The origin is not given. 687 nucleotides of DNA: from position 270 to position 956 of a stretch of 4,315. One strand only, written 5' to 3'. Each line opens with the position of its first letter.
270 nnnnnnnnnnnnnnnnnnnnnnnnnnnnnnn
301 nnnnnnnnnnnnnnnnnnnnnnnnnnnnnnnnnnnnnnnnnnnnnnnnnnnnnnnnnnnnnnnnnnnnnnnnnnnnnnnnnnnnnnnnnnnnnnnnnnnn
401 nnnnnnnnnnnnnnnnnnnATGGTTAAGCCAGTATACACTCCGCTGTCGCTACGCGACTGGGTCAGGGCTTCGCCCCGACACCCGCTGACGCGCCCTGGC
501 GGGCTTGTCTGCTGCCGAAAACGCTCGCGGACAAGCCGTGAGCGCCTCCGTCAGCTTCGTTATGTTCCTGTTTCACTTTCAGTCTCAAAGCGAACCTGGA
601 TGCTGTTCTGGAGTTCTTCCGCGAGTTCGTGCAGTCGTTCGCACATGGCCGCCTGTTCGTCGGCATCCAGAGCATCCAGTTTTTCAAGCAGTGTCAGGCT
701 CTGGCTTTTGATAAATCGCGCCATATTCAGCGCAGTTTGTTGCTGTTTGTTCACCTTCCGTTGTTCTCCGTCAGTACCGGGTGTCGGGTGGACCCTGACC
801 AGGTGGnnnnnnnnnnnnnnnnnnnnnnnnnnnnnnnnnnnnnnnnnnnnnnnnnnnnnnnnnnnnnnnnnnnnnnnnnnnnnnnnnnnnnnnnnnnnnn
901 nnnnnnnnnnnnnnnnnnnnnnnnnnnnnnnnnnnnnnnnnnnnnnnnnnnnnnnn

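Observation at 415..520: bom/oriT present without any mob gene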

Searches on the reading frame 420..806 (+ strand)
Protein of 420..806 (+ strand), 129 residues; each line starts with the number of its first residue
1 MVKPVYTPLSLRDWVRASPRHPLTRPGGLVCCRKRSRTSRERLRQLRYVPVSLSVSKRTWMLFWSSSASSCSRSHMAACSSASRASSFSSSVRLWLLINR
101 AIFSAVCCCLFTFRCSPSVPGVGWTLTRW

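Call 14: search_protein_families(library=pfam, proteins=[window:420-806:+], max_evalue=0.01)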
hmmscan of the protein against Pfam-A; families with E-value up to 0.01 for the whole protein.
window:420-806:+ (129 aa): 0 families

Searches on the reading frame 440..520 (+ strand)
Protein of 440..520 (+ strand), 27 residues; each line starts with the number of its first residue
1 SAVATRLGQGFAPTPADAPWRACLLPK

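Call 45: search_protein_families(library=pfam, proteins=[L009:4335-5864:+, L010:2645-4195:+], max_evalue=0.001)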
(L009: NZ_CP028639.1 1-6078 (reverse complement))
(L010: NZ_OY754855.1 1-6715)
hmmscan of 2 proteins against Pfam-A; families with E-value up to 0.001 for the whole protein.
L009:4335-5864:+ (510 aa): 1 family
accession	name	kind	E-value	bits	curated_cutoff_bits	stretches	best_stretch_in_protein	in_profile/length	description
PF03432.20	Relaxase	-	8.3e-07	29.8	24.6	1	51-127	43-114/132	MobA/VirD2-like, nuclease domain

L010:2645-4195:+ (517 aa): 1 family
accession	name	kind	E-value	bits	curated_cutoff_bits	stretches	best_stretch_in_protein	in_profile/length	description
PF03432.20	Relaxase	-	2.9e-07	31.2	24.6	1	51-127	43-114/132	MobA/VirD2-like, nuclease domain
